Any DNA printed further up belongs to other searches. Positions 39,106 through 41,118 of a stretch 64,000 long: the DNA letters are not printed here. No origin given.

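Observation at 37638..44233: Amidase - tungsten-type AOR - boxC - boxB arrangement with boxA missing: possible hybrid benzoyl-CoA pathway using AOR in place of BoxD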

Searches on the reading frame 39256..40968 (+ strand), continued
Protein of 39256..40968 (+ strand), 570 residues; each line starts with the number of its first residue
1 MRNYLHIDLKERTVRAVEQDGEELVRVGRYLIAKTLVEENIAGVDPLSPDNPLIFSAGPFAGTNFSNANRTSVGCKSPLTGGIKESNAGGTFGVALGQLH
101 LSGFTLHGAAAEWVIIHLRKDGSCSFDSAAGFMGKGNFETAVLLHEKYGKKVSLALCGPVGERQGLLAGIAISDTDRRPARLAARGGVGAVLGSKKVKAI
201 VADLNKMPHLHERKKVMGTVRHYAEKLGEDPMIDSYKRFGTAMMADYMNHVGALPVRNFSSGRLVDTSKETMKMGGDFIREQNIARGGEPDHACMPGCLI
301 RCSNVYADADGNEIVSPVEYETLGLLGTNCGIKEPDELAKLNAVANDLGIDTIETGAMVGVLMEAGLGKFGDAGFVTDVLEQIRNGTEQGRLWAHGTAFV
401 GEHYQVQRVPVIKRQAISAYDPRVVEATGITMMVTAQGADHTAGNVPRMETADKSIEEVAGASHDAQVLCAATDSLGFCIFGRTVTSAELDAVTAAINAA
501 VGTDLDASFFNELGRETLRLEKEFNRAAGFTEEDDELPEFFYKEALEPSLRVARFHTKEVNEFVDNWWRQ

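Call 22: search_protein_families(library=pfam, proteins=[L003:12261-12599:+, L003:12602-13870:+, L009:11839-12855:+, L009:16183-16707:+, L009:16723-18162:+, L009:18051-18809:+, L009:18813-19376:+, L003:18158-19687:-, L003:19697-21388:-, L003:17371-18183:-], max_evalue=0.00001)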
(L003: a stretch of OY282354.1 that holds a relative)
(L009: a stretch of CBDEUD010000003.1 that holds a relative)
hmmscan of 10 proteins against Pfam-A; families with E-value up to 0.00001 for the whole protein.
L003:12261-12599:+ (112 aa): 1 family
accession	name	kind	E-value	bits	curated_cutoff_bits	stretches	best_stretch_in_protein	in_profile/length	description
PF01381.28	HTH_3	-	5.7e-07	29.9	23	1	14-62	3-52/55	Helix-turn-helix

L003:12602-13870:+ (422 aa): 2 families
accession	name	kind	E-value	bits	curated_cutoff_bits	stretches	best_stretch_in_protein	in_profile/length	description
PF07804.18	HipA_C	-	6.3e-44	150.6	30.5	1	152-374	1-196/213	HipA-like C-terminal domain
PF13657.11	Couple_hipA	-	2.4e-15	57.3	22.5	1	16-117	3-96/99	HipA N-terminal domain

L009:11839-12855:+ (338 aa): 2 families
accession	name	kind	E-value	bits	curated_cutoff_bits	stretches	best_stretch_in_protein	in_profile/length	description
PF06250.17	YhcG_C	-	2.3e-56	190.4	32.5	1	171-320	2-151/157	YhcG PDDEXK nuclease domain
PF17761.7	DUF1016_N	-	7.6e-49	165.8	32.8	1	10-147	1-137/137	DUF1016 N-terminal domain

L009:16183-16707:+ (174 aa): 1 family
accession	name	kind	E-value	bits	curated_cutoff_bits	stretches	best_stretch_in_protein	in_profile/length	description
PF00116.26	COX2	-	8.4e-08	32.6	22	0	103-169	53-115/120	Cytochrome C oxidase subunit II, periplasmic domain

L009:16723-18162:+ (479 aa): 1 family
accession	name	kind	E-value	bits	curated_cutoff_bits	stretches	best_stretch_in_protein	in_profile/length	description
PF00115.25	COX1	-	1.2e-46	159.9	34.8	1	18-453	3-432/436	Cytochrome C and Quinol oxidase polypeptide I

L009:18051-18809:+ (252 aa): 1 family
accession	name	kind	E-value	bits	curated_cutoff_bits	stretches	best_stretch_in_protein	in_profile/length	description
PF02630.20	SCO1-SenC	-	5.7e-11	43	22.8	1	107-227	10-128/134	SCO1/SenC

L009:18813-19376:+ (187 aa): 0 families

L003:18158-19687:- (509 aa): 1 family
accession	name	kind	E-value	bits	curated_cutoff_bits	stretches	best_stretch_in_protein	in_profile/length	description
PF00221.24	Lyase_aromatic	-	4.6e-184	612.9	27.3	1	16-470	6-466/466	Aromatic amino acid lyase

L003:19697-21388:- (563 aa): 3 families
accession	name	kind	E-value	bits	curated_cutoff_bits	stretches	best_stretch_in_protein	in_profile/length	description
PF17392.7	Urocanase_C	-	4.1e-93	310.7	23.6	1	357-551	1-195/196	Urocanase C-terminal domain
PF01175.24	Urocanase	-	3.8e-87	291.7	23.2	1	147-354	2-209/209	Urocanase Rossmann-like domain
PF17391.7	Urocanase_N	-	8.1e-62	207.1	23.2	1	17-143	1-127/127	Urocanase N-terminal domain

L003:17371-18183:- (270 aa): 1 family
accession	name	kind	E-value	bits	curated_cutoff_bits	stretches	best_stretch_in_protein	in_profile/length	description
PF05013.17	FGase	-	1e-64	219.1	28.9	1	19-238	2-219/219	N-formylglutamate amidohydrolase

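Call 49: search_protein_families(library=pfam, proteins=[L008:4177-5544:+, L008:5586-7922:-, L008:11754-12278:+, L008:12326-13768:+, L008:13765-14373:+, L010:5885-7090:-, L010:7341-7721:+, L010:7771-8727:+, L010:8738-9970:+, L010:11791-14202:-], max_evalue=0.00001)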
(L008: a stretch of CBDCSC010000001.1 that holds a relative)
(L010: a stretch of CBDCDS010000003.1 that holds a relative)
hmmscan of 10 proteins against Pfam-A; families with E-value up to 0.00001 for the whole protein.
L008:4177-5544:+ (455 aa): 3 families
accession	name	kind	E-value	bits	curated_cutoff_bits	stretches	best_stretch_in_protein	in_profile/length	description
PF01977.22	UbiD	-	3e-57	193.6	23.3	1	105-303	5-205/206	3-octaprenyl-4-hydroxybenzoate carboxy-lyase Rift-related domain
PF20696.2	UbiD_C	-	2.6e-24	86.1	24.2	1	316-427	11-127/127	3-octaprenyl-4-hydroxybenzoate carboxy-lyase C-terminal domain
PF20695.2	UbiD_N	-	7.5e-17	61.6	24.3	1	16-90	2-76/78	3-octaprenyl-4-hydroxybenzoate carboxy-lyase N-terminal domain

L008:5586-7922:- (778 aa): 2 families
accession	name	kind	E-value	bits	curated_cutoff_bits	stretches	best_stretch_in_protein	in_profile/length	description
PF00593.30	TonB_dep_Rec_b-barrel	-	3.4e-45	156.2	27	1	314-743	51-436/436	TonB dependent receptor-like, beta-barrel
PF07715.20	Plug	-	1.7e-07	32.1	23.9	1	48-154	2-106/107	TonB-dependent Receptor Plug Domain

L008:11754-12278:+ (174 aa): 1 family
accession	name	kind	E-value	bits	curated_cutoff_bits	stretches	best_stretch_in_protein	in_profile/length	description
PF00116.26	COX2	-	3.7e-08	33.8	22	0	103-169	53-115/120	Cytochrome C oxidase subunit II, periplasmic domain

L008:12326-13768:+ (480 aa): 1 family
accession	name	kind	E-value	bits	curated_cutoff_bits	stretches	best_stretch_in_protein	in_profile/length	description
PF00115.25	COX1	-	4.7e-47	161.3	34.8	1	19-448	3-426/436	Cytochrome C and Quinol oxidase polypeptide I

L008:13765-14373:+ (202 aa): 1 family
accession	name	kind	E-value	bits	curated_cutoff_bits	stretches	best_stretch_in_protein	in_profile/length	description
PF02630.20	SCO1-SenC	-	7.5e-13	49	22.8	1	56-177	9-128/134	SCO1/SenC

L010:5885-7090:- (401 aa): 1 family
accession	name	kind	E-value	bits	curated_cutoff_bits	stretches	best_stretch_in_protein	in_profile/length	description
PF02515.22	CoA_transf_3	-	1.3e-122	410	23.3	1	13-377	1-366/366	CoA-transferase family III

L010:7341-7721:+ (126 aa): 3 families
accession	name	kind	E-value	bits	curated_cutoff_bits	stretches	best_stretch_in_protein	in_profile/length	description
PF02384.22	N6_Mtase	-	9.2e-12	45.3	20.4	1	2-122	42-138/311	N-6 DNA Methylase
PF01170.24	UPF0020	-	1.7e-10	41.4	22.3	1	6-124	28-136/197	RMKL-like, methyltransferase domain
PF20473.4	MmeI_Mtase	-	4.6e-09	36.3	27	1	9-78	22-85/259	MmeI, DNA-methyltransferase domain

L010:7771-8727:+ (318 aa): 4 families
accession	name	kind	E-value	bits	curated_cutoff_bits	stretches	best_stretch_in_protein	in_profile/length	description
PF01370.27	Epimerase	-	1.2e-17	64.5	20.9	1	12-210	3-227/240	NAD dependent epimerase/dehydratase family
PF13460.12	NAD_binding_10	-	3.5e-16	60.1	27.2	1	14-160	1-145/184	NAD(P)H-binding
PF01073.25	3Beta_HSD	-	1.4e-15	57.5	22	1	12-125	2-119/280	3-beta hydroxysteroid dehydrogenase/isomerase family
PF05368.20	NmrA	-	5.9e-06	26.5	27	0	9-237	4-232/298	NmrA-like family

L010:8738-9970:+ (410 aa): 3 families
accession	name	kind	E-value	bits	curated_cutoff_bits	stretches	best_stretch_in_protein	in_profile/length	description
PF01743.26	PolyA_pol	-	4.1e-18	66.4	23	1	3-122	1-126/126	Poly A polymerase head domain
PF12627.12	PolyA_pol_RNAbd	-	6.1e-14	52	22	1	146-209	1-62/64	Probable RNA and SrmB- binding site of polymerase A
PF01966.28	HD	-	2.6e-09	37.8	22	1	228-322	4-115/116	HD domain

L010:11791-14202:- (803 aa): 2 families
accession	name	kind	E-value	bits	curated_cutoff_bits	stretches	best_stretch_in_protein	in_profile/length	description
PF00593.30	TonB_dep_Rec_b-barrel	-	4.9e-29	102.9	27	1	336-721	55-392/436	TonB dependent receptor-like, beta-barrel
PF07715.20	Plug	-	9.7e-15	55.4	23.9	1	92-202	2-107/107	TonB-dependent Receptor Plug Domain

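Call 64: search_protein_families(library=pfam, proteins=[L034:5871-7406:+, L034:7412-8578:+, L034:8633-9862:+, L038:8868-9776:+, L033:8866-9909:+, L033:11743-12708:+, L020:8267-9901:+, L027:9141-9887:+, L038:11758-12957:+], max_evalue=0.00001)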
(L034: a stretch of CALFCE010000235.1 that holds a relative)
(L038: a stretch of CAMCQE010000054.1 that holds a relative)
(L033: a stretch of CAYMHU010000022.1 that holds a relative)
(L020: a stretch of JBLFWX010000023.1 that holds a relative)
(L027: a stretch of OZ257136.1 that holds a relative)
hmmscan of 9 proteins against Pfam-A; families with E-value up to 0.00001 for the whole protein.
L034:5871-7406:+ (511 aa): 2 families
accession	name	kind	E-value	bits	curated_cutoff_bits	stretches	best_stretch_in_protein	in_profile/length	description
PF02913.24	FAD-oxidase_C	-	1.4e-67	228.5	21.2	1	243-482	2-247/248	FAD linked oxidases, C-terminal domain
PF01565.28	FAD_binding_4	-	1.1e-41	142.2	26.4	1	68-206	1-138/139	FAD binding domain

L034:7412-8578:+ (388 aa): 1 family
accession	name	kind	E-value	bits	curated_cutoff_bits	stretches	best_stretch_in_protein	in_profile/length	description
PF01565.28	FAD_binding_4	-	6.4e-16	58.8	26.4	1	14-148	13-138/139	FAD binding domain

L034:8633-9862:+ (409 aa): 8 families
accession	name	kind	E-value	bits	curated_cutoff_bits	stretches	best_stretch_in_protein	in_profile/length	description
PF02754.22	CCG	-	2.8e-26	91.9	20.6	2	306-390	1-85/85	Cysteine-rich domain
PF13183.11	Fer4_8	-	9.9e-13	48.9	27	1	22-89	2-68/68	4Fe-4S dicluster domain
PF12838.12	Fer4_7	-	1.1e-11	45.5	27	1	24-89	1-52/52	4Fe-4S dicluster domain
PF13534.11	Fer4_17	-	2.3e-10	41.3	22.2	1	24-89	1-60/61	4Fe-4S dicluster domain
PF13484.11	Fer4_16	-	1.9e-07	32.2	30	1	24-87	1-65/66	4Fe-4S double cluster binding domain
PF12837.12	Fer4_6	-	3.3e-07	30.4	25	0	24-38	8-22/24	4Fe-4S binding domain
PF13237.11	Fer4_10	-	5.5e-07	29.9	25.5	0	22-86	6-53/53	4Fe-4S dicluster domain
PF00037.32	Fer4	-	1.7e-06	28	21.1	0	24-37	7-20/24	4Fe-4S binding domain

L038:8868-9776:+ (302 aa): 3 families
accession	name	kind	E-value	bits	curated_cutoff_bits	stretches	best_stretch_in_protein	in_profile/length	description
PF00106.31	adh_short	-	3.5e-42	144.5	26.6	1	6-193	1-179/195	short chain dehydrogenase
PF13561.12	adh_short_C2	-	7.5e-40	137.4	27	1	12-246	1-230/236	Enoyl-(Acyl carrier protein) reductase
PF08659.16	KR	-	4.3e-21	76.1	22.6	1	8-170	3-156/180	KR domain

L033:8866-9909:+ (347 aa): 2 families
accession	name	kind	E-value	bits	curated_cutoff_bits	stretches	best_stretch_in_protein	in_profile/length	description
PF00498.31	FHA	-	4.1e-20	72.4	20.7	1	32-95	1-67/67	FHA domain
PF16697.10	Yop-YscD_cpl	-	1.3e-09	38.6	33.2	1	30-100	17-89/94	Inner membrane component of T3SS, cytoplasmic domain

L033:11743-12708:+ (321 aa): 2 families
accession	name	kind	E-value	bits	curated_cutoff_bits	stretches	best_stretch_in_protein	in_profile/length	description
PF13478.12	XdhC_C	-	3.6e-32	111.9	29.7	1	162-302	1-125/125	XdhC Rossmann domain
PF02625.21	XdhC_CoxI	-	3.3e-18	65.8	24.3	1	16-68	1-53/68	XdhC and CoxI family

L020:8267-9901:+ (544 aa): 3 families
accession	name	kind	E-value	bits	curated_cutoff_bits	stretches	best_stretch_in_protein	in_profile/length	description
PF02776.23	TPP_enzyme_N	-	2.1e-31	108.6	26.8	1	6-107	2-105/119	Thiamine pyrophosphate enzyme, N-terminal TPP binding domain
PF00205.28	TPP_enzyme_M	-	1.5e-26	93.2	30.4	1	197-321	2-126/137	Thiamine pyrophosphate enzyme, central domain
PF02775.26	TPP_enzyme_C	-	5e-22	78.8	21.9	1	396-522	18-151/151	Thiamine pyrophosphate enzyme, C-terminal TPP binding domain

L027:9141-9887:+ (248 aa): 1 family
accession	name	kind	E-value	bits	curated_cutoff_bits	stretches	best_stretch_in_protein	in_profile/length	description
PF03741.22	TerC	-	7.5e-46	156.5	27.8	1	15-200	2-175/178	Integral membrane protein TerC family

L038:11758-12957:+ (399 aa): 1 family
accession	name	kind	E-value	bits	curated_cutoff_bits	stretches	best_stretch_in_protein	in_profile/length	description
PF04339.18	FemAB_like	-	1.7e-07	31.2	27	0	201-314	169-283/369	Peptidogalycan biosysnthesis/recognition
